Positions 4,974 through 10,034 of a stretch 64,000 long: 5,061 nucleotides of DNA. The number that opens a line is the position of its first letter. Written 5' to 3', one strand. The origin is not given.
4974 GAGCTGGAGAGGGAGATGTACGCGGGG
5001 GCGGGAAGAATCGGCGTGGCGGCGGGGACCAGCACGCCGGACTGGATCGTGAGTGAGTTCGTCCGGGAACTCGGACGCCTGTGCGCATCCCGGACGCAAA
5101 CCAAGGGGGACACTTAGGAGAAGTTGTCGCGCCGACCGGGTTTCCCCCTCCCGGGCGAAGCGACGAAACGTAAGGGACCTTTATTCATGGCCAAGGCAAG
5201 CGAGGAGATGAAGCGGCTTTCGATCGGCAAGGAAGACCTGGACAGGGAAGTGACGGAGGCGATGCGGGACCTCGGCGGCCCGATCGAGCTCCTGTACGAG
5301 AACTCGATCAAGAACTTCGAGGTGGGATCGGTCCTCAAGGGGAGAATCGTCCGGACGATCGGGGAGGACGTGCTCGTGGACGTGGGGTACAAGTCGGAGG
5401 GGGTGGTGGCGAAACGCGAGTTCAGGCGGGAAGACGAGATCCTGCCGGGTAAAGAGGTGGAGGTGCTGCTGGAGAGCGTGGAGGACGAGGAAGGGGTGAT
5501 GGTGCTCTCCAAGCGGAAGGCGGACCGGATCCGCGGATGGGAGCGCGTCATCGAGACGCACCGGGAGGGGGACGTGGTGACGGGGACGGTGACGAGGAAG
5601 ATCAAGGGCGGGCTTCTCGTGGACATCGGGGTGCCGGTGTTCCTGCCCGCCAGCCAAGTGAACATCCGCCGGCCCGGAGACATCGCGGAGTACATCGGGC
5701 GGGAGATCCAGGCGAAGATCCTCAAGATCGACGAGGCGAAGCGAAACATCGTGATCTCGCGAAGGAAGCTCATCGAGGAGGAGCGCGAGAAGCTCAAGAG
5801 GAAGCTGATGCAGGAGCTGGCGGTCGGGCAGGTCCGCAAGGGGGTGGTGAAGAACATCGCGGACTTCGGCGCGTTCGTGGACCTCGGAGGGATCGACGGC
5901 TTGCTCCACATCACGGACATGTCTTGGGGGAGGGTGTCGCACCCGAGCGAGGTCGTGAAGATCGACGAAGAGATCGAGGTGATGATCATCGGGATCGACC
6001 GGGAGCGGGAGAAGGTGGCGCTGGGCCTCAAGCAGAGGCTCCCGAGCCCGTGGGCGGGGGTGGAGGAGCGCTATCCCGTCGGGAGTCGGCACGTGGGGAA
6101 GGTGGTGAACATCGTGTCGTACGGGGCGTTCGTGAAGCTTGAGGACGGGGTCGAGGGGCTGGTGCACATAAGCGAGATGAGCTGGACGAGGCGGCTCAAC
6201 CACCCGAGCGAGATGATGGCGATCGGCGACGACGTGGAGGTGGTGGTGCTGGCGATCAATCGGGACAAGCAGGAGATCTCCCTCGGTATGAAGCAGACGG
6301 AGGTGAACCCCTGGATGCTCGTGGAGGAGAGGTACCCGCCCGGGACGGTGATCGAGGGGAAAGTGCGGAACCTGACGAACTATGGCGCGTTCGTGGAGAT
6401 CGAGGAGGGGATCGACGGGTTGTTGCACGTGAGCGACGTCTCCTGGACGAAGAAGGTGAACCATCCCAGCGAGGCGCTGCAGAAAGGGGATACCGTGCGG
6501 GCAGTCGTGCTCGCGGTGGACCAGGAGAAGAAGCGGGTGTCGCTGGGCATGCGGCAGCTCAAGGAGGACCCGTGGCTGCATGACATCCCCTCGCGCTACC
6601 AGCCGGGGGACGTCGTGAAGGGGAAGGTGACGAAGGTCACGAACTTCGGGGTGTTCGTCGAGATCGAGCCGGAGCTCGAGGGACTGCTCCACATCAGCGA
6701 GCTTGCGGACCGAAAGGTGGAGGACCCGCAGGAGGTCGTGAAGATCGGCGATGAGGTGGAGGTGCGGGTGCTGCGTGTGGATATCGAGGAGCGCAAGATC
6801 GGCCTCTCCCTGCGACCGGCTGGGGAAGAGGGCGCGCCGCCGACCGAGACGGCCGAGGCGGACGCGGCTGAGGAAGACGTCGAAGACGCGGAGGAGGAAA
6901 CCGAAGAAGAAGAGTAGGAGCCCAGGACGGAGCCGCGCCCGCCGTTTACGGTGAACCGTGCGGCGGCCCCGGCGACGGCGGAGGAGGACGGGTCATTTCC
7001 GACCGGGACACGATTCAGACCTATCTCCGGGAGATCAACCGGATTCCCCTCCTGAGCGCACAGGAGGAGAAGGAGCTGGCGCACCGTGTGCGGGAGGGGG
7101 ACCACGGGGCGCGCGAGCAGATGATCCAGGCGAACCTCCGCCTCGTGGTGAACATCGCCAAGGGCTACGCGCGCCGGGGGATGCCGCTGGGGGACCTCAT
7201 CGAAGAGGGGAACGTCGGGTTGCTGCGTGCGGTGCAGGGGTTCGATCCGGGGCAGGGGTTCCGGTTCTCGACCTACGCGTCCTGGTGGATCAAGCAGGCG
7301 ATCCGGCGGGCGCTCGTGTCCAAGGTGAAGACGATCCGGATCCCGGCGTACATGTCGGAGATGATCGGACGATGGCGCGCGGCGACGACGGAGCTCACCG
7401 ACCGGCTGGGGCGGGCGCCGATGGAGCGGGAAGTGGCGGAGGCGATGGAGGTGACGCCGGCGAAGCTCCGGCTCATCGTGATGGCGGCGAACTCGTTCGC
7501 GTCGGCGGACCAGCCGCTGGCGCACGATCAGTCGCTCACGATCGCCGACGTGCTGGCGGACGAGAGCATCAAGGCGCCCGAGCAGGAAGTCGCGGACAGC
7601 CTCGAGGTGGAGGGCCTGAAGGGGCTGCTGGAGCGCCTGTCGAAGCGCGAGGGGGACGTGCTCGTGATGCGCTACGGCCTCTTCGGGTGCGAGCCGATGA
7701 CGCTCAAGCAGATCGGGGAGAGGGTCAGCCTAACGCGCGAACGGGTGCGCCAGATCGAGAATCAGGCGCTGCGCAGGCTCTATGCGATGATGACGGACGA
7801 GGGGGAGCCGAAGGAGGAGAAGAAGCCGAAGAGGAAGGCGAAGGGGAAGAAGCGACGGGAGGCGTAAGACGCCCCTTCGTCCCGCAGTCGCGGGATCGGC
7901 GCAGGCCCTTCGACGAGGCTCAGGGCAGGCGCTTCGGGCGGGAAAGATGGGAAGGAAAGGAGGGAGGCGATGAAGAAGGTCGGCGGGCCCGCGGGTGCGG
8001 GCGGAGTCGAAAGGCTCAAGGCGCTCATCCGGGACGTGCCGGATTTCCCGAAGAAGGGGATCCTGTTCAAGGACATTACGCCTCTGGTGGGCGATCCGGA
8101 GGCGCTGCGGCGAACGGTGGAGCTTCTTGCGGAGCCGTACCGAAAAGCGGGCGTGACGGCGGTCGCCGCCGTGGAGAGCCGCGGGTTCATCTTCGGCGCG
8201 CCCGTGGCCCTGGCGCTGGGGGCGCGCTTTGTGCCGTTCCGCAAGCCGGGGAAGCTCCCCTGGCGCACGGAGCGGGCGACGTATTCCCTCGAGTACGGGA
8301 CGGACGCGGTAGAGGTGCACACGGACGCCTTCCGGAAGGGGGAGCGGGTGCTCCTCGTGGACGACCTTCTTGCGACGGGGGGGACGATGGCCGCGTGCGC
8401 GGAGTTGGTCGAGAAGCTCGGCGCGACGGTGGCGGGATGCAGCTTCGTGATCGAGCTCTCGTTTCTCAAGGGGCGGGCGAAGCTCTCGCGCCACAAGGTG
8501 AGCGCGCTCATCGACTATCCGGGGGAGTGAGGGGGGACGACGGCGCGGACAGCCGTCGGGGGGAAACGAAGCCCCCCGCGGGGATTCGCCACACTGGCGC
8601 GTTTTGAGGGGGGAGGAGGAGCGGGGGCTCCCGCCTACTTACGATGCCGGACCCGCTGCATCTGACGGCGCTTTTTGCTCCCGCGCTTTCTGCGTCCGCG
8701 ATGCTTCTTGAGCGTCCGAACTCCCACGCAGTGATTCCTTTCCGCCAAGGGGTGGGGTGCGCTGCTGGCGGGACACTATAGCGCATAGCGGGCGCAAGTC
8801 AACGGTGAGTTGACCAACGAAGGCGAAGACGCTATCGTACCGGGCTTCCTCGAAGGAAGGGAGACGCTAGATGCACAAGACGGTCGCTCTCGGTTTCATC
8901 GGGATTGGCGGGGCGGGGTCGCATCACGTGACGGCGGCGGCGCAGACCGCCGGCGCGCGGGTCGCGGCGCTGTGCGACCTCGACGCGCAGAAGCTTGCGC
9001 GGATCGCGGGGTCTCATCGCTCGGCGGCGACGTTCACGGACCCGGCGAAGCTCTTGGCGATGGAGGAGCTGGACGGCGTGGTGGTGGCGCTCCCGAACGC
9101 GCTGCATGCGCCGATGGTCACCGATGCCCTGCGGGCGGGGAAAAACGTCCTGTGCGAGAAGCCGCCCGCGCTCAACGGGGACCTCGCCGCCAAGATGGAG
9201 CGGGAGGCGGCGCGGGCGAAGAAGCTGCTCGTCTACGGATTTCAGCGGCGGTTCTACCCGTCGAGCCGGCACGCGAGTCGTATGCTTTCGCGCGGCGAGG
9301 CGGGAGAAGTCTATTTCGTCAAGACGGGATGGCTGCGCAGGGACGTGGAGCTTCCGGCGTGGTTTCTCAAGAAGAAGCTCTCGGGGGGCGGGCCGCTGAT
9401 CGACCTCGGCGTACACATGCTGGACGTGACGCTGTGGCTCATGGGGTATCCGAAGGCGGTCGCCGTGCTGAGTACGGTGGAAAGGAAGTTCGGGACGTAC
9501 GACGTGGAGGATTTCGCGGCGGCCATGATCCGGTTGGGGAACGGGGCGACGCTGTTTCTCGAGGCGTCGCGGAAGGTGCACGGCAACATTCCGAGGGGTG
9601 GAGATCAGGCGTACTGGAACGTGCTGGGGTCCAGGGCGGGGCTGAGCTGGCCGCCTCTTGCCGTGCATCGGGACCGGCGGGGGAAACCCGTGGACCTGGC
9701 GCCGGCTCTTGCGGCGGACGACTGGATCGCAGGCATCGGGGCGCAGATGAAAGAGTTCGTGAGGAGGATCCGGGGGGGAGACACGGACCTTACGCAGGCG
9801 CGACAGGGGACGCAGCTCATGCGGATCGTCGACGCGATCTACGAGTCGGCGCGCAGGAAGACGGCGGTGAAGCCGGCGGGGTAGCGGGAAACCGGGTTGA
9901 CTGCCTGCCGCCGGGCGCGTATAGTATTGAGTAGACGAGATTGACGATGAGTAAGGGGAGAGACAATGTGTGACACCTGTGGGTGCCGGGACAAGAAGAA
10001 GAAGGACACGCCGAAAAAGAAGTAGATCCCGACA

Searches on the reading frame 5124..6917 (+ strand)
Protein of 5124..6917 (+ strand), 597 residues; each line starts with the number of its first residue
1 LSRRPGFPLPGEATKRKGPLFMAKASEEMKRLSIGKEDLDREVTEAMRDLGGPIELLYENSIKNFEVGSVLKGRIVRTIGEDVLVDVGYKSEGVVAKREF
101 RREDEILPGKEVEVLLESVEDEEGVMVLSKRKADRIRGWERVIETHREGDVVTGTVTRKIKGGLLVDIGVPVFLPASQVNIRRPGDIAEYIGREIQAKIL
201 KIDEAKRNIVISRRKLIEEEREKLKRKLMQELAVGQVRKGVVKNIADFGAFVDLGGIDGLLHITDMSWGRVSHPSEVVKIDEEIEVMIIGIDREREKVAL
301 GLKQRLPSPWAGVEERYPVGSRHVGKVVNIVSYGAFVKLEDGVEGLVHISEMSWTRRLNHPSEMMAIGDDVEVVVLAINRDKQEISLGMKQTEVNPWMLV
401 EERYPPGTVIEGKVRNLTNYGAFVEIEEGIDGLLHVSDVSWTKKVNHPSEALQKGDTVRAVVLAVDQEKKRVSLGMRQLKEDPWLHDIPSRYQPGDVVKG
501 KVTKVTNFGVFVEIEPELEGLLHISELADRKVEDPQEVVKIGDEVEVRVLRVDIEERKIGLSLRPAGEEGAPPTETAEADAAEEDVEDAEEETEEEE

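Call 6: search_protein_families(library=pfam, proteins=[window:5124-6917:+])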
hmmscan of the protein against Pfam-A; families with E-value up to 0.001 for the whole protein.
window:5124-6917:+ (597 aa): 7 families
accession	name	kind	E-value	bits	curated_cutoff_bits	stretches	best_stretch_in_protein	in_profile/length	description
PF00575.29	S1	-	1.7e-101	333.1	22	6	493-564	3-74/74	S1 RNA binding domain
PF23459.1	S1_RRP5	-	4.1e-30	104.6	27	3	406-474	3-70/72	RRP5 S1 domain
PF21710.3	Spt6_S1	-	1.2e-17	64.4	27.5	1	405-476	15-86/91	Spt6, S1/OB domain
PF13509.12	S1_2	-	7.7e-11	42.4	21.8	0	495-547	2-46/61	S1 domain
PF17092.11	PCB_OB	-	2.1e-07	32.1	27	0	217-271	14-69/111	Penicillin-binding protein OB-like domain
PF02599.21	CsrA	-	2e-05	24.9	27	0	535-561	8-34/53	Global regulator protein family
PF18614.7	RNase_II_C_S1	-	0.00012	22.3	26.6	0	540-562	35-57/59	RNase II-type exonuclease C-terminal S1 domain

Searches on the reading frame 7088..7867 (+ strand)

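Call 52: search_protein_families(library=pfam, proteins=[window:7088-7867:+], max_evalue=1)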
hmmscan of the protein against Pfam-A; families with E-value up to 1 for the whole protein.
window:7088-7867:+ (259 aa): 3 families
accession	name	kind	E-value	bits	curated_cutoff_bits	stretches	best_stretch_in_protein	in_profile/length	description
PF04542.20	Sigma70_r2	-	3.3e-19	68.9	24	1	12-78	1-67/71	Sigma-70 region 2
PF04545.22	Sigma70_r4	-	5.6e-16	58.2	24.1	1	180-232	1-49/50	Sigma-70, region 4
PF04539.22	Sigma70_r3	-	1.3e-14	54.5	25.3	1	93-167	3-77/78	Sigma-70 region 3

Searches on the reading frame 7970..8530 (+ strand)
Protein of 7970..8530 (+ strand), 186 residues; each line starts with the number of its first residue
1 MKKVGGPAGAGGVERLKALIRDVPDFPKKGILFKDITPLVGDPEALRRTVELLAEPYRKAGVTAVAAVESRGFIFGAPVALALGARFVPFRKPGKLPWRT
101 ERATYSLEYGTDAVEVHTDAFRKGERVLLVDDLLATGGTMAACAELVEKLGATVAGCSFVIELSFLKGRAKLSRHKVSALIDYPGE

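Call 30: find_homologous_proteins(query=window:7970-8530:+, max_evalue=1e-20)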
Query window:7970-8530:+ (186 aa): 7999 proteins with E <= 1e-20 among 8000 candidates; the best 120 are listed.
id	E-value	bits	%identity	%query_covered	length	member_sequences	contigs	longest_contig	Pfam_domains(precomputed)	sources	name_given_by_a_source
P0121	1.3e-115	401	100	100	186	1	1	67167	PF00156.34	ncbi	ncbi:MAG: adenine phosphoribosyltransferase [Planctomycetota bacterium]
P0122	6.1e-101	354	88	100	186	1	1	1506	PF00156.34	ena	-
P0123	6.8e-75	269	70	94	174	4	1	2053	PF00156.34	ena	-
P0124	1.2e-74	268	68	94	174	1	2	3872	PF00156.34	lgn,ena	-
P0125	1.7e-73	264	72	94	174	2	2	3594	PF00156.34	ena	-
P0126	4.2e-73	263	69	94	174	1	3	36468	PF00156.34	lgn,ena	-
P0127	9.9e-73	262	72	92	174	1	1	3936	PF00156.34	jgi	-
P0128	2.0e-72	261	68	94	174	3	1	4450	PF00156.34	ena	-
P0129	6.4e-71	256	68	91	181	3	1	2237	PF00156.34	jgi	-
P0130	9.8e-70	252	70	92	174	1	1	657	PF00156.34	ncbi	-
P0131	4.3e-67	243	66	91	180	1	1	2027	PF00156.34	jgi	jgi:adenine phosphoribosyltransferase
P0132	4.3e-67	243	66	91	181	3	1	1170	PF00156.34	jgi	jgi:adenine phosphoribosyltransferase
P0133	2.4e-66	241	65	92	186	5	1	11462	PF00156.34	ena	-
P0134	6.2e-66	240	65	92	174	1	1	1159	PF00156.34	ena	-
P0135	1.1e-65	239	67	92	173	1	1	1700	PF00156.34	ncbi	-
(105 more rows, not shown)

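Call 31: find_encoding_contigs(protein=P0125, flank=4000, max_places=3)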
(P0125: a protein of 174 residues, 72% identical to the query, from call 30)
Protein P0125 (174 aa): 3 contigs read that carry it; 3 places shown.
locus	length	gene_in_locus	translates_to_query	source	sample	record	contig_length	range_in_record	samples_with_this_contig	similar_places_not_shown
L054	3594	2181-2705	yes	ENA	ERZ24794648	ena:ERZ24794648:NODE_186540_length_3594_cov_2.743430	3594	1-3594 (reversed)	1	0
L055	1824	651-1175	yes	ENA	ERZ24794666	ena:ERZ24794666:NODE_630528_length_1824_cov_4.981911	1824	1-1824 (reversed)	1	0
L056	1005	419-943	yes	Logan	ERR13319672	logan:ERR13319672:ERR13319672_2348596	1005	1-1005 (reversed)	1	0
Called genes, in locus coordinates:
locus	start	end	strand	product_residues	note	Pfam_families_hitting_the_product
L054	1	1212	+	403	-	?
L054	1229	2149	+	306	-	PF00140:Sigma70_r1_2, PF04542:Sigma70_r2, PF04539:Sigma70_r3, PF04545:Sigma70_r4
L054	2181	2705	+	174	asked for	PF00156:Pribosyltran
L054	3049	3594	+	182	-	?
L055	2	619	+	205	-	?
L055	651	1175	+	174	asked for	PF00156:Pribosyltran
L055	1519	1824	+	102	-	?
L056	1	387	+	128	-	?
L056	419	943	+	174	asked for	PF00156:Pribosyltran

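Call 32: find_encoding_contigs(protein=P0127, flank=4000, max_places=3)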
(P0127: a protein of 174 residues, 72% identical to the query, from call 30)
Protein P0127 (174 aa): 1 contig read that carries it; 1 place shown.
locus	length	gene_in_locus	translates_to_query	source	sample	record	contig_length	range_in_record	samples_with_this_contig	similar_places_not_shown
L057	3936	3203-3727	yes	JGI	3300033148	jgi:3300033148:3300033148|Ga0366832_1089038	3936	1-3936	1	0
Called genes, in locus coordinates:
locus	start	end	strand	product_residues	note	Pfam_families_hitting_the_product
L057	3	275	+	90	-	?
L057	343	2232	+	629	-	PF21710:Spt6_S1 (faint), PF17092:PCB_OB (faint), PF00575:S1, PF13509:S1_2 (faint), PF00575:S1, PF23459:S1_RRP5 (weak), PF00575:S1, PF23459:S1_RRP5 (weak)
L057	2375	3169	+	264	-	PF04542:Sigma70_r2, PF04539:Sigma70_r3, PF04545:Sigma70_r4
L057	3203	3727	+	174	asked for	PF00156:Pribosyltran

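Call 33: find_encoding_contigs(protein=P0128, flank=4000, max_places=3)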
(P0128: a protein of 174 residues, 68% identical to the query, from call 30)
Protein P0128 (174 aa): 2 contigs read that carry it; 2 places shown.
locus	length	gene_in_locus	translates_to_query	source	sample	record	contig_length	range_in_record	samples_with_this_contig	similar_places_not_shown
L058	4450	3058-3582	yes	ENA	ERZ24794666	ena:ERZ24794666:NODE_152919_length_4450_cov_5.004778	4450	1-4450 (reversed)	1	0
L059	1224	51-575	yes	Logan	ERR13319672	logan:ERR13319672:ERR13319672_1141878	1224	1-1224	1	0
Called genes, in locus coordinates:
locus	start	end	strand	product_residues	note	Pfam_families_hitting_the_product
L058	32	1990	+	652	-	PF17092:PCB_OB (faint), PF21710:Spt6_S1 (faint), PF00575:S1, PF13509:S1_2 (faint), PF00575:S1, PF23459:S1_RRP5 (weak), PF00575:S1, PF23459:S1_RRP5 (weak)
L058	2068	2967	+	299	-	PF00140:Sigma70_r1_2, PF04542:Sigma70_r2, PF04539:Sigma70_r3, PF04545:Sigma70_r4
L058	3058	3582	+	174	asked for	PF00156:Pribosyltran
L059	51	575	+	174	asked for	PF00156:Pribosyltran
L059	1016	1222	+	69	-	?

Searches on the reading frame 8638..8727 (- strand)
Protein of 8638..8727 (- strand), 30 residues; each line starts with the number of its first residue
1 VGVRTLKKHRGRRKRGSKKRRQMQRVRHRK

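Call 13: search_protein_families(library=ncbifam, proteins=[window:8638-8727:-], max_evalue=1)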
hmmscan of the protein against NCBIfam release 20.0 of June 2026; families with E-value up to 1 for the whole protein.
seq(30 aa): 0 families

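Call 51: search_solved_structures(query=window:8638-8727:-, max_evalue=10, show_alignments=2)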
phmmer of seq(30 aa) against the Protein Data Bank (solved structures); distinct sequences matched with E-value up to 10: 1.
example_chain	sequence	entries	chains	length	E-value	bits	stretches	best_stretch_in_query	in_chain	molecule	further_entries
9v1i_lk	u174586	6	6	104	0.3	14.9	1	4-26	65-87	60S ribosomal protein L36, putative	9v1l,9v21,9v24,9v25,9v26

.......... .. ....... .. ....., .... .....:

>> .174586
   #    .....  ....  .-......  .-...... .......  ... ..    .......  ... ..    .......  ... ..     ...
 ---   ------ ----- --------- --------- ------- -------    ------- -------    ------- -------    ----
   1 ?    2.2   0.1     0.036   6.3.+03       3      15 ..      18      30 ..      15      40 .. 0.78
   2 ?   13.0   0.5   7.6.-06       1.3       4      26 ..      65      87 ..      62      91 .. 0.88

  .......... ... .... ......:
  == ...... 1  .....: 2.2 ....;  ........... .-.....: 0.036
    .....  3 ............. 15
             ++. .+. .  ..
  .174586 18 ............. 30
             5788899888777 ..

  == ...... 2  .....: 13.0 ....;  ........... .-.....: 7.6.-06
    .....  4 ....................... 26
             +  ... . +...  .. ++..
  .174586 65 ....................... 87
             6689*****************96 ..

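Call 52: search_protein_families(library=pfam, proteins=[window:8638-8727:-], max_evalue=1)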
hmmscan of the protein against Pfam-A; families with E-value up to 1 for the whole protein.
seq(30 aa): 0 families

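Call 73: list_cluster_members(proteins=[window:8638-8727:-, window:8638-8748:-, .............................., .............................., P0001])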
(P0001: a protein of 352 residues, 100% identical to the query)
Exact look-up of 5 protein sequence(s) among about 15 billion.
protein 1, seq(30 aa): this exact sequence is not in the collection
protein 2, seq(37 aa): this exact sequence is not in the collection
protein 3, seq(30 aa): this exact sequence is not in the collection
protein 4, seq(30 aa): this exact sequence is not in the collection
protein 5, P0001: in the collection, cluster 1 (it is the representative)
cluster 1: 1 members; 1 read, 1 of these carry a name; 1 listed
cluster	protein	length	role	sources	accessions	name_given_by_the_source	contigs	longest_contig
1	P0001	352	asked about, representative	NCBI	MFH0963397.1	MAG: uroporphyrinogen decarboxylase family protein [Planctomycetota bacterium]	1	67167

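Call 90: search_protein_representatives(protein=window:8638-8727:-)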
Query: 30 residues. Proteins with E-value up to 0.001 (for the whole library): 0; up to 1e-10: 0; up to 1e-30: 0. The best 0 are listed.

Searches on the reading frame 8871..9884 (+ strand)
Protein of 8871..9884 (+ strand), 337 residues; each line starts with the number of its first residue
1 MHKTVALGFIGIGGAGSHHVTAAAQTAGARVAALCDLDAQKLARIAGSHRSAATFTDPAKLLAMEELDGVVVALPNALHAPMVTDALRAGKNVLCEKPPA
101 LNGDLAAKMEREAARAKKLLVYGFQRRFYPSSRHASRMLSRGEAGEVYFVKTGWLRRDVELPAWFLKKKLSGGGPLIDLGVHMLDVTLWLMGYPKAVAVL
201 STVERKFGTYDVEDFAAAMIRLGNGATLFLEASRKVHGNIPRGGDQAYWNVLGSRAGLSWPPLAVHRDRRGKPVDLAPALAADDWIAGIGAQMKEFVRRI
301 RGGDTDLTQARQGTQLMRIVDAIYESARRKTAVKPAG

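Call 6: search_protein_families(library=pfam, proteins=[window:8871-9884:+])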
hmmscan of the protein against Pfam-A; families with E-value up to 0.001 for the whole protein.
window:8871-9884:+ (337 aa): 3 families
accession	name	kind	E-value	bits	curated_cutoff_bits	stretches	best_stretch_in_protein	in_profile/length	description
PF02894.22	GFO_IDH_MocA_C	-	6.5e-22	78.8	22.9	1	138-334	3-217/218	Oxidoreductase family, C-terminal alpha/beta domain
PF22725.1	GFO_IDH_MocA_C3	-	9.5e-22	77.7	27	1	133-257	2-122/124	GFO/IDH/MocA C-terminal domain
PF01408.29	GFO_IDH_MocA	-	1.1e-20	74.9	24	1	7-124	3-120/120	Oxidoreductase family, NAD-binding Rossmann fold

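Call 39: find_homologous_proteins(query=window:8871-9884:+, max_evalue=1e-40)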
Query window:8871-9884:+ (337 aa): 1542 proteins with E <= 1e-40 among 8000 candidates; the best 120 are listed.
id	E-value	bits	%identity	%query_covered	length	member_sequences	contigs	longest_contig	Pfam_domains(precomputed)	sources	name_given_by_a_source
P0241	9.9e-221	750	100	100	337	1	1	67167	PF01408.29,PF22725.2,PF02894.23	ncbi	ncbi:MAG: Gfo/Idh/MocA family oxidoreductase [Planctomycetota bacterium]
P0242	1.1e-112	394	55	99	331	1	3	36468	PF01408.29,PF22725.2,PF02894.23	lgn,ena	-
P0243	5.1e-110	386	55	99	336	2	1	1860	PF01408.29,PF22725.2,PF02894.23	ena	-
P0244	1.2e-106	375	55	99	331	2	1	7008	PF01408.29,PF22725.2,PF02894.23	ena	-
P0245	1.1e-102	362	53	99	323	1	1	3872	PF01408.29,PF22725.2,PF02894.23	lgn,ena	-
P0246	2.8e-72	262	40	94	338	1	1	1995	PF01408.29,PF22725.2,PF02894.23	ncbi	-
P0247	4.9e-69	251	43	97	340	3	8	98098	PF01408.29,PF22725.2,PF02894.23,PF03447.23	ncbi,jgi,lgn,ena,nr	ncbi:MAG: hypothetical protein B1H40_00560 [Candidatus Latescibacteria bacterium 4484_181]|nr:MAG: h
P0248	4.7e-68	248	38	99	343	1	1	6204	PF01408.29,PF22725.2,PF02894.23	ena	-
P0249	1.0e-67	247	43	92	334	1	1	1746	PF01408.29,PF22725.2,PF02894.23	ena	-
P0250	1.3e-67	246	40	93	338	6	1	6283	PF01408.29,PF22725.2,PF02894.23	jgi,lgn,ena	-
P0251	2.5e-66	242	39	98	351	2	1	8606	PF01408.29,PF22725.2,PF02894.23,PF03435.25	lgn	-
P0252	2.7e-65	239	40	97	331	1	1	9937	PF01408.29,PF22725.2,PF02894.23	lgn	-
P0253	6.6e-65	237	44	98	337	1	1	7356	PF01408.29,PF22725.2,PF02894.23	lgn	-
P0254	9.1e-65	237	38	98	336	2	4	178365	PF01408.29,PF22725.2,PF02894.23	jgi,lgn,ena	-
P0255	3.4e-64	235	38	98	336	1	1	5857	PF01408.29,PF22725.2,PF02894.23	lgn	-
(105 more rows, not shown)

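Call 40: find_encoding_contigs(protein=P0244, flank=5000, max_places=4)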
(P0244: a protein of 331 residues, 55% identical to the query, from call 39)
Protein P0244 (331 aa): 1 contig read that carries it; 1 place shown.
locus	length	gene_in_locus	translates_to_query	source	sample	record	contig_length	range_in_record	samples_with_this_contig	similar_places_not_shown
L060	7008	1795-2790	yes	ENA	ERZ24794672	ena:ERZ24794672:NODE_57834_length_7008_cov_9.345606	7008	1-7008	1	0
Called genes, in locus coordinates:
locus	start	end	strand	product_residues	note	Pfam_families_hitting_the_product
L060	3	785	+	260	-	?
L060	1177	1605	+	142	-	PF00583:Acetyltransf_1, PF13508:Acetyltransf_7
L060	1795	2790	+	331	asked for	PF01408:GFO_IDH_MocA, PF02894:GFO_IDH_MocA_C, PF22725:GFO_IDH_MocA_C3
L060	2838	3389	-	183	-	-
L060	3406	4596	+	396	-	PF00392:GntR, PF08220:HTH_DeoR (weak), PF00532:Peripla_BP_1, PF13377:Peripla_BP_3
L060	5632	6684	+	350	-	PF24067:Beta-prop_BT_1020 (weak), PF13088:BNR_2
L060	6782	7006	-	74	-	?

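Call 41: find_encoding_contigs(protein=P0245, flank=5000, max_places=4)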
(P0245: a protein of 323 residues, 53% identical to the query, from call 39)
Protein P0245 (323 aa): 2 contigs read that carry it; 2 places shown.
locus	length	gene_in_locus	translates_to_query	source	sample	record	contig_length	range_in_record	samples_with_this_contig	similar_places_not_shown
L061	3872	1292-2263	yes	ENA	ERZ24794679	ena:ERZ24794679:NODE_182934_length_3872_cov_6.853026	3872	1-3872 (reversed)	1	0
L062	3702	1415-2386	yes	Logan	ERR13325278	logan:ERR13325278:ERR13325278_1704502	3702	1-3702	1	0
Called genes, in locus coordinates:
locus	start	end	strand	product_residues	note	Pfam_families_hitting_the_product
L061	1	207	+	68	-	?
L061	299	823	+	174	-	PF00156:Pribosyltran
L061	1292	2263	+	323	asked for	PF01408:GFO_IDH_MocA, PF22725:GFO_IDH_MocA_C3, PF02894:GFO_IDH_MocA_C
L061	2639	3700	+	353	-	PF01208:URO-D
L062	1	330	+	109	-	?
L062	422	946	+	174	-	PF00156:Pribosyltran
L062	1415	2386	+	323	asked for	PF01408:GFO_IDH_MocA, PF22725:GFO_IDH_MocA_C3, PF02894:GFO_IDH_MocA_C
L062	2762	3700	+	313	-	?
